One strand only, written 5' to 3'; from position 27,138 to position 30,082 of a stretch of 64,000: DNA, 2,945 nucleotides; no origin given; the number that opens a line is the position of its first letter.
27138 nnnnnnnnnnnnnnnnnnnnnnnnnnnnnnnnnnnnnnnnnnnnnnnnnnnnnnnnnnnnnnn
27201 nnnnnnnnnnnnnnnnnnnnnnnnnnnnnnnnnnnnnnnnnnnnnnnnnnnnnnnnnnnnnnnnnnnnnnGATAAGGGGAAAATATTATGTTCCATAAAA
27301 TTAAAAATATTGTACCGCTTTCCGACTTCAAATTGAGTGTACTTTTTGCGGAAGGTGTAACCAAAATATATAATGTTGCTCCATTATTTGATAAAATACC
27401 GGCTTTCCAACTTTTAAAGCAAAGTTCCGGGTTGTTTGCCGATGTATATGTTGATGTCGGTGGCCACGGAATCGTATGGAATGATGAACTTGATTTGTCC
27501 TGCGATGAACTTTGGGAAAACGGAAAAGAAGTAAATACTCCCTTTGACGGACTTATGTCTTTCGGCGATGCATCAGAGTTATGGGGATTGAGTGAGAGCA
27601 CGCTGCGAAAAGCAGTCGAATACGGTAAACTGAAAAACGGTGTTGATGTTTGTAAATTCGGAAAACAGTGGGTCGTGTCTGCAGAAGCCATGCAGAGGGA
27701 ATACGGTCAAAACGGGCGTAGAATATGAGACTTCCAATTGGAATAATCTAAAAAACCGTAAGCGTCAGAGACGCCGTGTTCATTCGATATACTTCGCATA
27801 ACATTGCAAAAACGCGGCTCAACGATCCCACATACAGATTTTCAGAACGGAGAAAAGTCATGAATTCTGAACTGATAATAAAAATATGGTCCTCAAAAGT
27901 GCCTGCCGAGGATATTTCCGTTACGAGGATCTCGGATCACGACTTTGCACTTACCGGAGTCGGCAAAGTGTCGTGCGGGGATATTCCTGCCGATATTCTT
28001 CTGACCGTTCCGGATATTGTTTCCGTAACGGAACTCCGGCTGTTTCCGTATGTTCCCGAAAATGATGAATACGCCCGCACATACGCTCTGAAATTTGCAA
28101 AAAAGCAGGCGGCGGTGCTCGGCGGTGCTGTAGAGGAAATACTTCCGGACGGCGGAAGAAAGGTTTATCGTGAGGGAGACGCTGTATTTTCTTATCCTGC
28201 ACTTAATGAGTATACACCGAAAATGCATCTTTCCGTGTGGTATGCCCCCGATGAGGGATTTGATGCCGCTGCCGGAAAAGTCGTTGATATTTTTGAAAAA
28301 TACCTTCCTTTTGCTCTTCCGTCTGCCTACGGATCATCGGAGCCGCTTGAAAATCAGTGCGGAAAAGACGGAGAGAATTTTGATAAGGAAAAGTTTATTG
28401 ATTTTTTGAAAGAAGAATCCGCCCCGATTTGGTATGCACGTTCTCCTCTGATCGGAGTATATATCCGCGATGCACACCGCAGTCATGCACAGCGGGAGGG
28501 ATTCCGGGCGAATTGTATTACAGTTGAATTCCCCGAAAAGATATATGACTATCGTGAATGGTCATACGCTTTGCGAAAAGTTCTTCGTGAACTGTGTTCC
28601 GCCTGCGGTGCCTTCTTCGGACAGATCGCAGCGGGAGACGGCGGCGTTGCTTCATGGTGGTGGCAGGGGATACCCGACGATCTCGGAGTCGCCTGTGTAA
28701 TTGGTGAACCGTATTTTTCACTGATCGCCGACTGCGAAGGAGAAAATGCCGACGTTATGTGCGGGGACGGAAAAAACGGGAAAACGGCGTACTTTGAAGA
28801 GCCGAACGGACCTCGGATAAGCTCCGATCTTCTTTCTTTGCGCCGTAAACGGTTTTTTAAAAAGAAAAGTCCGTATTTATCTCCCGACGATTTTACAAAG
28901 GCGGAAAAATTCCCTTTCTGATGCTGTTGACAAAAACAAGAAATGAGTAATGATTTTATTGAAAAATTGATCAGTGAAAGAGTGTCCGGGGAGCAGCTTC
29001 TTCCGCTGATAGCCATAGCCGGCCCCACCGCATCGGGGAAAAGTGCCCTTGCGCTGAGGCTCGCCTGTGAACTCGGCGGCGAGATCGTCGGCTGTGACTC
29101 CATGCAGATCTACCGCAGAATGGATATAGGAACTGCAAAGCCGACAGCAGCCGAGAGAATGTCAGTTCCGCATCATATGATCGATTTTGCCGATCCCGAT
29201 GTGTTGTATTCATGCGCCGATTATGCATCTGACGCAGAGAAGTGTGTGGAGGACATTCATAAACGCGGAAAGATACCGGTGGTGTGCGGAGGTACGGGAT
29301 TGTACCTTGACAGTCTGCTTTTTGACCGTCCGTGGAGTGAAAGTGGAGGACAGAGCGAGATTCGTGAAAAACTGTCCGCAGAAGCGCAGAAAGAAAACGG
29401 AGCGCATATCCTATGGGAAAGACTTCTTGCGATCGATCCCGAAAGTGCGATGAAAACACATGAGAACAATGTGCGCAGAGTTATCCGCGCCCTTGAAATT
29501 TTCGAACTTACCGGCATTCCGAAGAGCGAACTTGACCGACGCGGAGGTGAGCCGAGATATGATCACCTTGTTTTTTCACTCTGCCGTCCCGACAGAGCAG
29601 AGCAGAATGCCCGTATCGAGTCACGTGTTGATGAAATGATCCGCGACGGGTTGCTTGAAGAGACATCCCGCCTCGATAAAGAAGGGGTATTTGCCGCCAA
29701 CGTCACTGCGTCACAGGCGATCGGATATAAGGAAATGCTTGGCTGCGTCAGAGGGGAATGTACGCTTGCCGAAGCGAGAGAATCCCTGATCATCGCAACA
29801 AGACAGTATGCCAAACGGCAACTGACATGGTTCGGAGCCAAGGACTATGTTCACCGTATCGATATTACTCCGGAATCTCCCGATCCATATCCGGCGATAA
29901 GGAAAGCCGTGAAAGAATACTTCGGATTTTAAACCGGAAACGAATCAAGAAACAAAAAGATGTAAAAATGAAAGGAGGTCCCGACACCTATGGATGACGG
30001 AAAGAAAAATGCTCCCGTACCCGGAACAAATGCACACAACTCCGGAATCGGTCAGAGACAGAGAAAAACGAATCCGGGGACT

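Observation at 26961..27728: AT-rich DUF4160 / DUF2442-HTH two-gene cassette behind a consensus promoter with a perfect 20-bp palindrome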

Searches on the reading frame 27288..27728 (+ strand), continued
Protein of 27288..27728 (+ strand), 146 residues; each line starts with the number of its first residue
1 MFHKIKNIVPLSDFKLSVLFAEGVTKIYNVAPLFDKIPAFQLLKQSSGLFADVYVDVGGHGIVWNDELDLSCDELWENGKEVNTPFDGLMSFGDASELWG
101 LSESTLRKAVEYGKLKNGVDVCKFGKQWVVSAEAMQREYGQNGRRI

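Call 74: search_protein_representatives(protein=window:27288-27728:+)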
Query: 146 residues. Proteins with E-value up to 0.001 (for the whole library): 1201; up to 1e-10: 383; up to 1e-30: 31. The best 150 are listed.
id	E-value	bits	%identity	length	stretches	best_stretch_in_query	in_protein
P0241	9.7e-64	230.4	72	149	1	1-142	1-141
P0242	1.6e-55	203.7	66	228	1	1-141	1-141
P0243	8.8e-55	201.3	65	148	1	1-141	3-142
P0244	2.6e-53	196.5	63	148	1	1-142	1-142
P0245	9.3e-47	175.3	68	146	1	20-132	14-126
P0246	1.0e-43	165.4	53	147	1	1-141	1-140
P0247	1.3e-41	158.6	68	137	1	43-140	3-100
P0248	5.8e-39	150.0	60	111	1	1-110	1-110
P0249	3.7e-38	147.4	61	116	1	33-141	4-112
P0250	6.9e-38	146.5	50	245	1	3-144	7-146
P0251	2.1e-37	144.9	66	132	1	24-123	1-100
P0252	5.2e-37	143.6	49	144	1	4-141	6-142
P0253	1.3e-36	142.3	61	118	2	70-140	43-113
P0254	6.4e-36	140.1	76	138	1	59-141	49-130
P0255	9.4e-36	139.6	60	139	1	1-103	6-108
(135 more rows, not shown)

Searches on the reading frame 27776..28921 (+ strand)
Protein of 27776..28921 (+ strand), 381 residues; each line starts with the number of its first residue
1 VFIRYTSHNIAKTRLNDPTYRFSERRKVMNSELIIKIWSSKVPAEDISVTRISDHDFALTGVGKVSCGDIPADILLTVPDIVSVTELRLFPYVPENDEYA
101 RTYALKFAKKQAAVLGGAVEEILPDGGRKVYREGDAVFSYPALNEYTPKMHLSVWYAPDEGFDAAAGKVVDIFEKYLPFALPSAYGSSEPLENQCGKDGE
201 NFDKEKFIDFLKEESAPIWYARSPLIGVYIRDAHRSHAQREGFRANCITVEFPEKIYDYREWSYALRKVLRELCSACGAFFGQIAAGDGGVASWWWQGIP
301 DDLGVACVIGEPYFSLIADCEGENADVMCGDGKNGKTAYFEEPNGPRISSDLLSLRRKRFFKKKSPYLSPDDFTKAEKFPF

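Call 4: search_protein_families(library=pfam, proteins=[window:27776-28921:+], max_evalue=0.1)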
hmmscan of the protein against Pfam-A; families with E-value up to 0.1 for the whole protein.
window:27776-28921:+ (381 aa): 0 families

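Call 5: search_protein_families(library=ncbifam, proteins=[window:27776-28921:+], max_evalue=0.1)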
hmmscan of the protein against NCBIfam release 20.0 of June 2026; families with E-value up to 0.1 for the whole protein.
window:27776-28921:+ (381 aa): 0 families

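Call 6: search_protein_families(library=padloc, proteins=[window:27776-28921:+], max_evalue=0.1)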
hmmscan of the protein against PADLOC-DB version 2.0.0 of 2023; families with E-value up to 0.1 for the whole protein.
window:27776-28921:+ (381 aa): 0 families

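Call 7: search_protein_families(library=phrogs, proteins=[window:27776-28921:+], max_evalue=0.1)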
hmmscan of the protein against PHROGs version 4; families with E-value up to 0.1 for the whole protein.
window:27776-28921:+ (381 aa): 0 families

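Call 46: search_protein_families(library=pfam, proteins=[window:27860-28921:+], max_evalue=0.01)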
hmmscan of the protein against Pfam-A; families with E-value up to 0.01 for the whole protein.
window:27860-28921:+ (353 aa): 0 families

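Call 66: find_encoding_contigs(protein=window:27860-28921:+, flank=4000, max_places=10)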
Protein window:27860-28921:+ (353 aa): 3 contigs read that carry it; 2 places shown.
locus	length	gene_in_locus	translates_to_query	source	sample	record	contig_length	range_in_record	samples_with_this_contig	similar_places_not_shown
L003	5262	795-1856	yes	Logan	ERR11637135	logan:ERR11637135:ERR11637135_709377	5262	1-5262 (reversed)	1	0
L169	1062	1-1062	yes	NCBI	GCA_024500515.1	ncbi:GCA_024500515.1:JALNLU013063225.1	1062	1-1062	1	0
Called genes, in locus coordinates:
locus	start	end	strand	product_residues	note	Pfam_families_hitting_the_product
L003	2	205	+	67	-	?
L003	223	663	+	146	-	PF10387:DUF2442, PF20038:HTH_59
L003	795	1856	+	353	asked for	-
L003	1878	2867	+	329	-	PF01745:IPT (faint), PF01715:IPPT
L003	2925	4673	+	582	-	-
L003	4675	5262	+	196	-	?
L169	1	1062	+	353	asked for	?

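Call 82: find_homologous_proteins(query=window:27860-28921:+, max_evalue=0.001)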
Query window:27860-28921:+ (353 aa): 38 proteins with E <= 0.001 among 4001 candidates.
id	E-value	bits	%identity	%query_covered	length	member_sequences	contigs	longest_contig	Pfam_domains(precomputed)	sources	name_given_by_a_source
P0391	4.2e-237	804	97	100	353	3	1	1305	-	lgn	-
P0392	2.6e-147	509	64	100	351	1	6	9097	-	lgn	-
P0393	4.7e-132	458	59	100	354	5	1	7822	-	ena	-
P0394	1.0e-100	355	47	98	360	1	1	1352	-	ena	-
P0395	3.3e-93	331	46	99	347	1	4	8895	-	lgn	-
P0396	8.0e-87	309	45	99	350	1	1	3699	-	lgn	-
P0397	2.9e-79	285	45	100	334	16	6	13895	-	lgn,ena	-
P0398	3.1e-79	285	43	100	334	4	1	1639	-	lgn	-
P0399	7.0e-79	283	45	100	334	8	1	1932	-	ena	-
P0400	1.8e-77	279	42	100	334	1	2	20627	-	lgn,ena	-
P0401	5.5e-77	277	42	100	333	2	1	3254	-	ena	-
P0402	1.1e-76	276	43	100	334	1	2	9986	-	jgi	-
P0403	2.2e-76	275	42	100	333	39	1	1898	-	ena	-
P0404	3.1e-76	275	42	100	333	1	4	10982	-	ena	-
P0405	4.4e-76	274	42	100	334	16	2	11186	-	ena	-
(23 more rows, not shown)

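Call 83: find_encoding_contigs(protein=P0392, flank=5000, max_places=4)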
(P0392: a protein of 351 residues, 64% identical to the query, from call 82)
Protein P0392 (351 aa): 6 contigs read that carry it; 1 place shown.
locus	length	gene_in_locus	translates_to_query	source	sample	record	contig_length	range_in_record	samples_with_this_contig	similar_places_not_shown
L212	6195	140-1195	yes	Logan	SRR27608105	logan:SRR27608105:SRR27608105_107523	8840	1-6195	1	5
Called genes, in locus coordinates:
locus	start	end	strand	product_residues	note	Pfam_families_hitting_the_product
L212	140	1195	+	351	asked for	-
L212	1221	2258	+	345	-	PF01745:IPT (weak), PF01715:IPPT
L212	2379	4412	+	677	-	-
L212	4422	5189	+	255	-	PF01168:Ala_racemase_N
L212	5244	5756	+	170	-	PF04472:SepF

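Call 84: find_encoding_contigs(protein=P0393, flank=5000, max_places=4)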
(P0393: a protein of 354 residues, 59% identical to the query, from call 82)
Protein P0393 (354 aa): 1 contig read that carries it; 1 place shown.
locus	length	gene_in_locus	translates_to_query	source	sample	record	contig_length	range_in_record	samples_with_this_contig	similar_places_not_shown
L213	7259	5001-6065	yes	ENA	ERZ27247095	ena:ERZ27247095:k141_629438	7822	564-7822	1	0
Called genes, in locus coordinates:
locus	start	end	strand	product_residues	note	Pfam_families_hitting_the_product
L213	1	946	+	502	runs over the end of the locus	?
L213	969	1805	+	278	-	PF03009:GDPD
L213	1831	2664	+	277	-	PF13580:SIS_2, PF22198:GKRP_SIS_2, PF22645:GKRP_SIS_N, PF01380:SIS (weak), PF20741:GKRP-like_C (weak)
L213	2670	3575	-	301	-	PF00701:DHDPS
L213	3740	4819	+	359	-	PF02547:Queuosine_synth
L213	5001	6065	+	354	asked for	-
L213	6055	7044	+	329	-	PF01745:IPT, PF01715:IPPT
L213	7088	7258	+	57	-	?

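Call 85: find_encoding_contigs(protein=P0395, flank=5000, max_places=4)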
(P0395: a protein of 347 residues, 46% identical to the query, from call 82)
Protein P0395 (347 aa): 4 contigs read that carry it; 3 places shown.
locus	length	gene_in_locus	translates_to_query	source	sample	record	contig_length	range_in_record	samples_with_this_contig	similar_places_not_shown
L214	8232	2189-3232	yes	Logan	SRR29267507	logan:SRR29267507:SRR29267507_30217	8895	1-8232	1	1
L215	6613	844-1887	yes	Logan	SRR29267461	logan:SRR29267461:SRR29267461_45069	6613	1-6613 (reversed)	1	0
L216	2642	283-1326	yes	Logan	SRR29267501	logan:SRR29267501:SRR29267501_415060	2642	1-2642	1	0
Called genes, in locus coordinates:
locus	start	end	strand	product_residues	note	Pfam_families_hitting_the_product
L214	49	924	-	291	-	PF00701:DHDPS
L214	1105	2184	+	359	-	PF02547:Queuosine_synth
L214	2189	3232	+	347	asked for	-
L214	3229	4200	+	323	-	PF01745:IPT (weak), PF01715:IPPT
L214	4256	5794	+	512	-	-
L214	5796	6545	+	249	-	PF01168:Ala_racemase_N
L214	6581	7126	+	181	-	PF04472:SepF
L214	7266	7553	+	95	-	PF02325:CCB3_YggT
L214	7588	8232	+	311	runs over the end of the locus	-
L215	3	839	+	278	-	?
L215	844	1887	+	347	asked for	-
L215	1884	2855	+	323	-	PF01745:IPT (weak), PF01715:IPPT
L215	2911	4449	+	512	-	-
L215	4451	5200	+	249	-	PF01168:Ala_racemase_N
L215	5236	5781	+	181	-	PF04472:SepF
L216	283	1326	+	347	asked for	-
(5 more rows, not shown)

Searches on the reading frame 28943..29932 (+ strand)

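Call 4: search_protein_families(library=pfam, proteins=[window:28943-29932:+], max_evalue=0.1)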
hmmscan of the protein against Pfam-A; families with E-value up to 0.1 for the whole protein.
window:28943-29932:+ (329 aa): 5 families
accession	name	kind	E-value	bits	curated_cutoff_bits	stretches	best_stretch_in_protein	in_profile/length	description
PF01715.23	IPPT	-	2e-83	280.2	23.6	1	55-298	1-241/243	IPP transferase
PF01745.22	IPT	-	1.8e-05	24.7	20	1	23-72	4-53/233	Isopentenyl transferase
PF02224.24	Cytidylate_kin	-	0.00024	21.3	26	1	23-61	1-37/211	Cytidylate kinase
PF13671.12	AAA_33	-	0.023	15.4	27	1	22-60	1-37/143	AAA domain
PF06068.19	TIP49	-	0.03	13.9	23.8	1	8-49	41-79/347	TIP49 P-loop domain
